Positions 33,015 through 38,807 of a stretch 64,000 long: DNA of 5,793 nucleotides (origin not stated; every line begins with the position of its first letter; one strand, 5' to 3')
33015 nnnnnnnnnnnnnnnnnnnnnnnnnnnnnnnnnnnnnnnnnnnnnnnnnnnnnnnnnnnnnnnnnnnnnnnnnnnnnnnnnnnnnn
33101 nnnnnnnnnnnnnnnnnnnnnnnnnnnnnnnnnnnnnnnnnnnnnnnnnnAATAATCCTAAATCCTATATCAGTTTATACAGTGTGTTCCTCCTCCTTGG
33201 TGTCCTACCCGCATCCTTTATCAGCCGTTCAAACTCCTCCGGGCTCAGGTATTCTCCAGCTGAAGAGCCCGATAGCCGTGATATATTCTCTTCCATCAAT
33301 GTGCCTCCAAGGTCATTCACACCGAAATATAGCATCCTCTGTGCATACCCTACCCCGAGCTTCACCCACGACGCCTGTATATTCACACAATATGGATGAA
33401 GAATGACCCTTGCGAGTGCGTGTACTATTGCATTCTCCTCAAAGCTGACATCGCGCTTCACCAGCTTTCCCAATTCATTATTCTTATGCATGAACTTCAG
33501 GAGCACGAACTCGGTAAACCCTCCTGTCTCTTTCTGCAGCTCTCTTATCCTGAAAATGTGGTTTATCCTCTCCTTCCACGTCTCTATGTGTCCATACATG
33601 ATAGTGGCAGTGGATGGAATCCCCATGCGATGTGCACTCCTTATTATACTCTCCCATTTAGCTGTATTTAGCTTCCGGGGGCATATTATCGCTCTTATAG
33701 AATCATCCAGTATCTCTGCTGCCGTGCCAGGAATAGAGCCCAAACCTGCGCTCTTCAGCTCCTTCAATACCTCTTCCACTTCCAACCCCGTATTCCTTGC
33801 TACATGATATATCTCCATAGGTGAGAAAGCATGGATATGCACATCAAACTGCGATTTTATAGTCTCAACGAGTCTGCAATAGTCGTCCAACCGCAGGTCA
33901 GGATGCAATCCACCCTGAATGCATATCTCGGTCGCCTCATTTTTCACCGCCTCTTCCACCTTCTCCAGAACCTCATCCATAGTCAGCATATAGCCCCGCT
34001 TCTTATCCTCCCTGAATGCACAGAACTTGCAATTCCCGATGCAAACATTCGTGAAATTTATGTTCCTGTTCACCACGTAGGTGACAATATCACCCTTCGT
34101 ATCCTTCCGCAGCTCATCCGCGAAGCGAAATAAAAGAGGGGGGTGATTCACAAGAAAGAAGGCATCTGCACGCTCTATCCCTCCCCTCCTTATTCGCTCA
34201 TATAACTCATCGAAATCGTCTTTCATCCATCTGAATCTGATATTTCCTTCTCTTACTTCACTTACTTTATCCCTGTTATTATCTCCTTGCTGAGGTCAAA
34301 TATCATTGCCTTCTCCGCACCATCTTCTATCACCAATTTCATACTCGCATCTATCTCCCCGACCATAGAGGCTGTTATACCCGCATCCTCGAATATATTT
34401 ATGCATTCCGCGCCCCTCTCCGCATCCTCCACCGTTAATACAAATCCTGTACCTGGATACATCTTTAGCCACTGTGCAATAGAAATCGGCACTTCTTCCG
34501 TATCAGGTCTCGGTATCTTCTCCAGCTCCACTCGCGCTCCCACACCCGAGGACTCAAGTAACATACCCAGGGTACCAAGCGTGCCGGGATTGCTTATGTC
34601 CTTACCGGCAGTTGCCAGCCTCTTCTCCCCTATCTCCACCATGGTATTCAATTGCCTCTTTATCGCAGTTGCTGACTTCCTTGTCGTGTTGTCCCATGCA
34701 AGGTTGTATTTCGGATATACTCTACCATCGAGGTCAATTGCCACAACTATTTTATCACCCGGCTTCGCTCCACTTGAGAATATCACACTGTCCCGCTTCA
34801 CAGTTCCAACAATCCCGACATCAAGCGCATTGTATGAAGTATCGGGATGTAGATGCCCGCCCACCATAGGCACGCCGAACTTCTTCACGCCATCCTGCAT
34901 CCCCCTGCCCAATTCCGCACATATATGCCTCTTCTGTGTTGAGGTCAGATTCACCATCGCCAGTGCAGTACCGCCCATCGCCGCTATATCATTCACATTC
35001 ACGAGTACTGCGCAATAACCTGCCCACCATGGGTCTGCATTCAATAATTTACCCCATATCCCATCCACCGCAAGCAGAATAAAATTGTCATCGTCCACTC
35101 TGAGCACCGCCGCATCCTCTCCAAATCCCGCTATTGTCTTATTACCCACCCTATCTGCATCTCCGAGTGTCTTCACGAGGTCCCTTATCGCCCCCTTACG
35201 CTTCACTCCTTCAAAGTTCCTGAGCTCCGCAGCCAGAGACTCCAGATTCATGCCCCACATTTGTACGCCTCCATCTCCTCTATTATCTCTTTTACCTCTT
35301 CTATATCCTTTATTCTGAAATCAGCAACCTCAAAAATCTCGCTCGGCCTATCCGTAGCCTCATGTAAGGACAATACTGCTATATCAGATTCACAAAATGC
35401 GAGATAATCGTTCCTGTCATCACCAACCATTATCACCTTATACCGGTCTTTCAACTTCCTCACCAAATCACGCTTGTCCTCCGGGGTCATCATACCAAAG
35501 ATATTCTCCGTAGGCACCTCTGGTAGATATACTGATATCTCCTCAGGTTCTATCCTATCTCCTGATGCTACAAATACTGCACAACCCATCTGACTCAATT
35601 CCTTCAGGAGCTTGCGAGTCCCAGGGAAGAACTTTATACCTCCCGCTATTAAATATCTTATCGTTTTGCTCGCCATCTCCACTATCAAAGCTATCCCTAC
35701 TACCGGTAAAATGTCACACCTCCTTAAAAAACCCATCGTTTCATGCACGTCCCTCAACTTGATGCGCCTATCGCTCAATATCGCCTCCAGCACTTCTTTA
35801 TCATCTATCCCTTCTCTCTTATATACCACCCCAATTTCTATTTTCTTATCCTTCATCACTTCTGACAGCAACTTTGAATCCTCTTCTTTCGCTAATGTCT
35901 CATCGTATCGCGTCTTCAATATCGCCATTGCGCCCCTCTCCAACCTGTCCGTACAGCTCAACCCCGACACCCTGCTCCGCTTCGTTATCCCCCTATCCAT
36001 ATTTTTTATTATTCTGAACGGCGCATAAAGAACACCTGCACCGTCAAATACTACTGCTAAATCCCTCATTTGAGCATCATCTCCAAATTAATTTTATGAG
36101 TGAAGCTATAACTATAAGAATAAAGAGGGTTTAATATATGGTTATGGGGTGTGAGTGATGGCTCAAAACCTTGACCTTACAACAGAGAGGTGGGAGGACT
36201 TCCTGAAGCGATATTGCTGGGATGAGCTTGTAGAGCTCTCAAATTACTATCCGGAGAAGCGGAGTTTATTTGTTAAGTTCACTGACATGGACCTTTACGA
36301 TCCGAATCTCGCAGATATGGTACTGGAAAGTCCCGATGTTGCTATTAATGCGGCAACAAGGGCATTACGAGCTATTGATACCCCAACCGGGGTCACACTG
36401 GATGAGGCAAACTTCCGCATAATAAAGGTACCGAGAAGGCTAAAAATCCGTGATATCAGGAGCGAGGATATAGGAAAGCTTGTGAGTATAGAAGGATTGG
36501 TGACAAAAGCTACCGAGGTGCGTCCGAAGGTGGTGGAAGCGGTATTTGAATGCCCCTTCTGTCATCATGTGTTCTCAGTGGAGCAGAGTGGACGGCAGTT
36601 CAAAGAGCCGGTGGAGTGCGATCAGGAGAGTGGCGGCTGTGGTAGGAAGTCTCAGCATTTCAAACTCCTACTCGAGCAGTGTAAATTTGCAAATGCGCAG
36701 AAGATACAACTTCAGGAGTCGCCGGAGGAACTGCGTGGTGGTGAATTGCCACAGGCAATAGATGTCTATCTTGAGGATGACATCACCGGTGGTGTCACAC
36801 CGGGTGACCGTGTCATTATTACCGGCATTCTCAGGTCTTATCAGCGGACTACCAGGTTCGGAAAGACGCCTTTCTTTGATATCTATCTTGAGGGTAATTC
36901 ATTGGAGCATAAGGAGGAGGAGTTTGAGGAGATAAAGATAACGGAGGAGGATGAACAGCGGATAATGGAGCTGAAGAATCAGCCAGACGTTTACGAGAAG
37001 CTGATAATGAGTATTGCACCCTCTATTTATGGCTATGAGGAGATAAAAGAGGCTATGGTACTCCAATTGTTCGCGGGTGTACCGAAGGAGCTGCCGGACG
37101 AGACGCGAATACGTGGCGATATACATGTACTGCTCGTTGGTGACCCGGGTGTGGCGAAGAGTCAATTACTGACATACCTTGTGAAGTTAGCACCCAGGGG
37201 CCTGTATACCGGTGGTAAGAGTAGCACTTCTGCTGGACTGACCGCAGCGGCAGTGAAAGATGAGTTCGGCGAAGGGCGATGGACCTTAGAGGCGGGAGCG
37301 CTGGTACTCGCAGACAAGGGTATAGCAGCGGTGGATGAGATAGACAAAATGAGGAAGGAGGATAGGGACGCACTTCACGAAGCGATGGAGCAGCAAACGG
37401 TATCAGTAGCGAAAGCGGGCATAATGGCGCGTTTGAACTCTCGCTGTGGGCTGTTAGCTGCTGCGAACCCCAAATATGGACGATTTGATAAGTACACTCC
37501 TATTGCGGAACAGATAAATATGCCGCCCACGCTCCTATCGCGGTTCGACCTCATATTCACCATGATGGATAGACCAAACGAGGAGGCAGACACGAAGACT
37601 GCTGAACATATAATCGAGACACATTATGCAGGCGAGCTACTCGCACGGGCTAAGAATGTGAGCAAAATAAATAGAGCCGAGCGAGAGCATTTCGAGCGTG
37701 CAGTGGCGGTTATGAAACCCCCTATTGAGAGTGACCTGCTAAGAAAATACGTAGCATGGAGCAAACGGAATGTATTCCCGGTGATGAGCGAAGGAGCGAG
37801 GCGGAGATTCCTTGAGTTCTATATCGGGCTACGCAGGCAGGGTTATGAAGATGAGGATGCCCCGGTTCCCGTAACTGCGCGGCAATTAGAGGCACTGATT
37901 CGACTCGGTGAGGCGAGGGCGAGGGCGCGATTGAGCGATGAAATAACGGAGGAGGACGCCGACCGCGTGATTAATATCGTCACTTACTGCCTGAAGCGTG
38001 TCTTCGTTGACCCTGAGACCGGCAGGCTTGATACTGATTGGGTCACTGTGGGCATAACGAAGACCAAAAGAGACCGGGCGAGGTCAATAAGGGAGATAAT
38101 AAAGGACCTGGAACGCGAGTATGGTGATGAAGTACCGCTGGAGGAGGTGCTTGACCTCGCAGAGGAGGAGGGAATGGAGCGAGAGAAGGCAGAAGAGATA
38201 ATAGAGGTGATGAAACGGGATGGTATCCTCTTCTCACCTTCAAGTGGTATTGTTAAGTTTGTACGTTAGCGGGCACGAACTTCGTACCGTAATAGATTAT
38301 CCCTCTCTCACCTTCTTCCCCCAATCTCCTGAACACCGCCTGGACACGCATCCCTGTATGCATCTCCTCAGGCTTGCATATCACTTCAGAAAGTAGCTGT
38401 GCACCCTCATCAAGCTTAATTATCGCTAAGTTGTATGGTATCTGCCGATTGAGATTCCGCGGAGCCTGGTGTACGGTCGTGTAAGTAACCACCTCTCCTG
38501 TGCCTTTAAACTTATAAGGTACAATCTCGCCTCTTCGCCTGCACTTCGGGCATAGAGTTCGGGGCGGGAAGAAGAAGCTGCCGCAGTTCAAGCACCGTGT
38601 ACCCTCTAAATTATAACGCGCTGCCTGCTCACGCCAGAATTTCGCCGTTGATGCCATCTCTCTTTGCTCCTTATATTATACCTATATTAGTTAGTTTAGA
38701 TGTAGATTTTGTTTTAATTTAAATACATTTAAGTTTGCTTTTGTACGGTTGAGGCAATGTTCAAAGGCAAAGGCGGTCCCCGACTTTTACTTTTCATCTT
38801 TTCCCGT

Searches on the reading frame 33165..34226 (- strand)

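Call 26: search_protein_families(library=pfam, proteins=[window:33165-34226:-], max_evalue=0.001)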
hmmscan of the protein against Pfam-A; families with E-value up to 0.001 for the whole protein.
window:33165-34226:- (353 aa): 2 families
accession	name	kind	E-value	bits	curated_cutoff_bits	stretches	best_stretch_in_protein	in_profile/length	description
PF04055.27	Radical_SAM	-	8.3e-24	85.1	29.5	1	56-224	1-163/166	Radical SAM superfamily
PF19288.4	CofH_C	-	2.7e-16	60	27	1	236-351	3-117/125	CofH/MqnC C-terminal region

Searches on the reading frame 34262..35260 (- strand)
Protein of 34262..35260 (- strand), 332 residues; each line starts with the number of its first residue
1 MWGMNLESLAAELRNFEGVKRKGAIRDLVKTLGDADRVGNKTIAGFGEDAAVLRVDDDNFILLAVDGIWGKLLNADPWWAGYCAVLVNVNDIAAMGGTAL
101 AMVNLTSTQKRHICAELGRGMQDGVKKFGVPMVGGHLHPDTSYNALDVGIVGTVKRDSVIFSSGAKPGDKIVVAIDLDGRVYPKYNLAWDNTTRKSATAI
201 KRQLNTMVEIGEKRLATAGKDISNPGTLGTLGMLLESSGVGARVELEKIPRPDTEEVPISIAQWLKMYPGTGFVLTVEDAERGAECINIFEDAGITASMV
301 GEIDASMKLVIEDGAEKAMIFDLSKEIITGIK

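Call 26: search_protein_families(library=pfam, proteins=[window:34262-35260:-], max_evalue=0.001)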
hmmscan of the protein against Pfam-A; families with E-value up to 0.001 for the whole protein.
window:34262-35260:- (332 aa): 2 families
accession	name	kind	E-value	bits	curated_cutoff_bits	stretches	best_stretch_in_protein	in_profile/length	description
PF00586.29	AIRS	-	4.5e-23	82.2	24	1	47-154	1-112/112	AIR synthase related protein, N-terminal domain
PF02769.27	AIRS_C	-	1.6e-15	58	23.1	1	166-311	1-153/156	AIR synthase related protein, C-terminal domain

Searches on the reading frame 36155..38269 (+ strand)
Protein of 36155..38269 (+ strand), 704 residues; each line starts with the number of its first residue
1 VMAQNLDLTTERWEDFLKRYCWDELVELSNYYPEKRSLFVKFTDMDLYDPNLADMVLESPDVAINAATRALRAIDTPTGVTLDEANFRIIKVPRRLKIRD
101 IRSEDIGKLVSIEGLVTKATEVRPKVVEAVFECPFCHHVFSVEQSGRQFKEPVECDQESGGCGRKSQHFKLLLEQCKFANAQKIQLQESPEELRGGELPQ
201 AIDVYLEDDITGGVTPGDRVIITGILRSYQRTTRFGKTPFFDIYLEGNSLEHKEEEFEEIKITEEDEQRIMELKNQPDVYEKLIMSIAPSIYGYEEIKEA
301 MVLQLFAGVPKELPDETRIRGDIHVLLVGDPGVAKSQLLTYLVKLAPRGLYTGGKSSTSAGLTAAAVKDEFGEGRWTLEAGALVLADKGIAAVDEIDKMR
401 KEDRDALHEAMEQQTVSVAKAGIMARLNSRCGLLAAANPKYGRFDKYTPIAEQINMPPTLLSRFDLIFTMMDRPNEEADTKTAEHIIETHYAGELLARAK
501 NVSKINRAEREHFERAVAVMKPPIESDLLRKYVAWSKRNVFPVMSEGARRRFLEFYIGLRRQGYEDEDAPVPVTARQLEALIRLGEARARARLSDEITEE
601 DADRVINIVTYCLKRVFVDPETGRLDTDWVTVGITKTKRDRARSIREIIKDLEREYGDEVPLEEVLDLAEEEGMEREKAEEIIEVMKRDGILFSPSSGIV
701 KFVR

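Call 5: search_protein_families(library=pfam, proteins=[window:36155-38269:+], max_evalue=0.01)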
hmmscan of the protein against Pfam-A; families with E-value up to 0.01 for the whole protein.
window:36155-38269:+ (704 aa): 8 families
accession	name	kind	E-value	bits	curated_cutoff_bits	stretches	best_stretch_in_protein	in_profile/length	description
PF00493.29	MCM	-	8.3e-97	323.1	23.3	1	267-490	2-224/224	MCM P-loop domain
PF17207.9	MCM_OB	-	3.3e-37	127.5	24.8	1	97-229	1-125/126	MCM OB domain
PF17855.7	MCM_lid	-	2e-23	83.1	27.4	1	527-612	1-86/87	MCM AAA-lid domain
PF21120.3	MCM_WH_arc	-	5.5e-12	46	26.1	1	640-701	1-63/63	Archaeal MCM, winged-helix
PF01078.27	Mg_chelatase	-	2.4e-08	34.1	20.3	1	374-440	94-159/207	Magnesium chelatase, subunit ChlI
PF07728.20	AAA_5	-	2.9e-08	34.2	22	1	324-441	1-125/139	AAA domain (dynein-related subfamily)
PF14551.11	MCM_N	-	7.5e-05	23.5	24.9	1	11-73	2-71/95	MCM N-terminal domain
PF07726.17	AAA_3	-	0.0017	18.7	27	1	324-439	1-112/131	ATPase family associated with various cellular activities (AAA)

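Call 17: find_related_loci(query=window:36155-38269:+, collection=genome_contigs, flank=10000)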
Query window:36155-38269:+ (704 aa) in genome_contigs; peptide patterns used: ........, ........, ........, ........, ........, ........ (x = any residue, [..] = any of these).
600 stretches matched a pattern (row limit reached: there are more); 536 encode a relative of the query (tblastn E <= 1e-3); the best 80 are kept; 80 distinct loci.
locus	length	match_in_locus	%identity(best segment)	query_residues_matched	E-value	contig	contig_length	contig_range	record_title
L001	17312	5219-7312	90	7-704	0e+0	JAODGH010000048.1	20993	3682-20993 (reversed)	MAG: Methanosarcinales archaeon isolate INS_M10_B59-AMOR_5b 1-CGB6-2_contig_4047, whole genome shotgun sequence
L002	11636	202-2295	85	7-704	0e+0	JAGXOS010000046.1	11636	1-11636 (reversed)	Methanomicrobia archaeon LH_S14 NODE_46_length_11636_cov_14.750971, whole genome shotgun sequence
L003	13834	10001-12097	81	7-704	0e+0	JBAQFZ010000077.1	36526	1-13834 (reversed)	MAG: Halobacteriota archaeon isolate MFD06995_ilm_asm_bin17 k127_83523, whole genome shotgun sequence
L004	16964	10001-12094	83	7-704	0e+0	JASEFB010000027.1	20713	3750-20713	MAG: archaeon isolate Yes46-13 NODE_28_length_20713_cov_67.663569, whole genome shotgun sequence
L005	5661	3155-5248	82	7-704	0e+0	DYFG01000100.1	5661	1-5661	MAG TPA_asm: Nitrosotalea sp. isolate BE2011_44_29 Afr_mines_BE2011_2524_length_5661_cov_12_061363, whole genome shotgun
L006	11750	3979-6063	79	7-704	0e+0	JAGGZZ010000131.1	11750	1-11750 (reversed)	MAG: Methanophagales archaeon isolate AUK217 PB_MBMC_171_c_000000000171, whole genome shotgun sequence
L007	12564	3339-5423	79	7-704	0e+0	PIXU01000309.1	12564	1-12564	MAG: Methanophagales archaeon isolate WYZ-LMO13 WYZ-LMO13_contig90444, whole genome shotgun sequence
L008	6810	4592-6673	79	7-704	0e+0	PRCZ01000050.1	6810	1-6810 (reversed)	ANME-1 cluster archaeon AG-394-G06 NODE_50_length_6810_cov_19.7328, whole genome shotgun sequence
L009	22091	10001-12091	77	7-703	0e+0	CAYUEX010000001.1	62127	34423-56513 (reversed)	MAG TPA_asm: uncultured Halobacteria archaeon isolate binchicken_co332_136 genome assembly, contig: NODE_28_length_62127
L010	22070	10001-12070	58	6-704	0e+0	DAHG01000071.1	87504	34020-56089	MAG TPA_asm: Methanocellaceae archaeon UBA148 UBA148_contig_31404, whole genome shotgun sequence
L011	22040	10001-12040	57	12-702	0e+0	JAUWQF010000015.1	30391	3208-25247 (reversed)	MAG: Methanothrix sp. isolate CSMAG_2495 CSMAG_2495_k141_13205_length_30391_cov_11.9077, whole genome shotgun sequence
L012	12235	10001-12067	58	6-704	0e+0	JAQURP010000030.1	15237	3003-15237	MAG: Methanocellales archaeon isolate STD1_76 NODE_9574_length_15237_cov_16.607942_Sandtown_D1, whole genome shotgun seq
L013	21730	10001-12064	60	7-700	0e+0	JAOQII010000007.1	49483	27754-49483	MAG: Candidatus Syntrophoarchaeum sp. isolate 12019_3 NODE_7, whole genome shotgun sequence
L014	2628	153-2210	58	13-703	0e+0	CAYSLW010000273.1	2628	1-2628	MAG TPA_asm: uncultured Candidatus Methanoperedens sp. isolate SRP256446_co1_57 genome assembly, contig: NODE_34876_leng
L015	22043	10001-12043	58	12-702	0e+0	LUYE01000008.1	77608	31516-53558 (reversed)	MAG: Methanosarcinales archaeon Methan_01 Methan_01_contig_32, whole genome shotgun sequence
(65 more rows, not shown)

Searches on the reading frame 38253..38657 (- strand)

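Call 5: search_protein_families(library=pfam, proteins=[window:38253-38657:-], max_evalue=0.01)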
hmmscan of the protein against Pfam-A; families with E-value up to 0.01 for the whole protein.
window:38253-38657:- (134 aa): 3 families
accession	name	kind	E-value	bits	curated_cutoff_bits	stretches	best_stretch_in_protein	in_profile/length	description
PF01796.24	OB_ChsH2_C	-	9.3e-17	61.2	27.1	1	50-110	4-65/65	ChsH2, C-terminal OB-fold domain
PF12172.15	zf-ChsH2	-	8.9e-12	45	23.2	1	9-42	1-34/37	ChsH2, rubredoxin-like zinc ribbon domain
PF18912.6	DZR_2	-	0.009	16.3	27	0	20-42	8-30/56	Double zinc ribbon domain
